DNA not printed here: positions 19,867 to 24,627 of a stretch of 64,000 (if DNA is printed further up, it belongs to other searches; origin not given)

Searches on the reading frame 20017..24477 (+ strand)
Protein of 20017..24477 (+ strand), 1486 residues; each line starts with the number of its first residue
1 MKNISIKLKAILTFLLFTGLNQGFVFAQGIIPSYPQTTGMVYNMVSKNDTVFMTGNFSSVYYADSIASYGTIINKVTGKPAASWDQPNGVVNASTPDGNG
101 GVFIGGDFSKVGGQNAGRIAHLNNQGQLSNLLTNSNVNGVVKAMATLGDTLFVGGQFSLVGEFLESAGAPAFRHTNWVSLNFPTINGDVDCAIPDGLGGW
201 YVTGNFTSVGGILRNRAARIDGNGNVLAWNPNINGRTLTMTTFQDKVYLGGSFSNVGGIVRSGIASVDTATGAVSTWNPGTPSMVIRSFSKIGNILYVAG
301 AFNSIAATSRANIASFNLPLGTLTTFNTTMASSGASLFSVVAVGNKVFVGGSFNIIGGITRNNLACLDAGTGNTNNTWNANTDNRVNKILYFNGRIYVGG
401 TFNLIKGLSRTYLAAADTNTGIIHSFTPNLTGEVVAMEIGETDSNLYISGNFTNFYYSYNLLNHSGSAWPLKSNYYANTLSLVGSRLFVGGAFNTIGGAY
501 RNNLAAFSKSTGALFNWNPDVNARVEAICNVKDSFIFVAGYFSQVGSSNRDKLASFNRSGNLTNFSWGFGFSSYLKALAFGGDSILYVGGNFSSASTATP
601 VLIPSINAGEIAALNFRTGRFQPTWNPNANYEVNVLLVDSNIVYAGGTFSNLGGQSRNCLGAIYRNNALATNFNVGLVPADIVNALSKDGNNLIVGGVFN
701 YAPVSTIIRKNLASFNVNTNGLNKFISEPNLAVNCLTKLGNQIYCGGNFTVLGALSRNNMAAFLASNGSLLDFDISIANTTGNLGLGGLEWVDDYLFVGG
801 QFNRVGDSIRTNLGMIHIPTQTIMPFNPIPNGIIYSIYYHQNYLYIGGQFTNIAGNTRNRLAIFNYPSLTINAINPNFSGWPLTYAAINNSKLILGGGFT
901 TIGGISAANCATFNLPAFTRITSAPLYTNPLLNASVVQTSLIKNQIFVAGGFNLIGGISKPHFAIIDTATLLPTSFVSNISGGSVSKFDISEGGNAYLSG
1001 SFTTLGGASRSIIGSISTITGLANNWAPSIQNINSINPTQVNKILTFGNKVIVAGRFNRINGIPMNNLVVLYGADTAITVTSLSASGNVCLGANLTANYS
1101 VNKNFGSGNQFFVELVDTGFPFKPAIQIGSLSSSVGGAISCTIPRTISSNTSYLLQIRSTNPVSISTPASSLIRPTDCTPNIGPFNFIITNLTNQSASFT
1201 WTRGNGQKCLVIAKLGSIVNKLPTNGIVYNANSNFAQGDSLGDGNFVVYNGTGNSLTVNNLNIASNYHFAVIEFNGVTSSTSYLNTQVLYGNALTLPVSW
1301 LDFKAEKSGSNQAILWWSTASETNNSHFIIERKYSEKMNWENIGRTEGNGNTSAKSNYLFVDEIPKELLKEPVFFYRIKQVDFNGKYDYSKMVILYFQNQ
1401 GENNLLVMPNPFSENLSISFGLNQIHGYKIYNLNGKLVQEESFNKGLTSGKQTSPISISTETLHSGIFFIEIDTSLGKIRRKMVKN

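Call 8: search_protein_families(library=pfam, proteins=[window:20017-24477:+], max_evalue=0.01)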
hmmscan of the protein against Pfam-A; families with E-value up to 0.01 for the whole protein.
window:20017-24477:+ (1486 aa): 3 families
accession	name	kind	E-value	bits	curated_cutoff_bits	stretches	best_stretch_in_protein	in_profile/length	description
PF17164.10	DUF5122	-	1.6e-15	57.5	27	0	345-369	4-28/36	Domain of unknown function (DUF5122) beta-propeller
PF12768.13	Rax2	-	2.1e-10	40.9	28.8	1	374-461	15-102/254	Rax2 C-terminal beta propeller domain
PF18962.6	Por_Secre_tail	-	2e-08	34.8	27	1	1408-1483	2-73/75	Secretion system C-terminal sorting domain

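Call 35: search_protein_families(library=ncbifam, proteins=[window:20017-24477:+], max_evalue=0.01)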
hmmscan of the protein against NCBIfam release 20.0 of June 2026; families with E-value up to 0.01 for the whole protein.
window:20017-24477:+ (1486 aa): 1 family
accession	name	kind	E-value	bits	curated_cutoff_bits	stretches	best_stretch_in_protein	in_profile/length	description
TIGR04183.1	Por_Secre_tail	domain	1.2e-07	31.6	23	1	1407-1486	1-72/72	T9SS type A sorting domain-containing protein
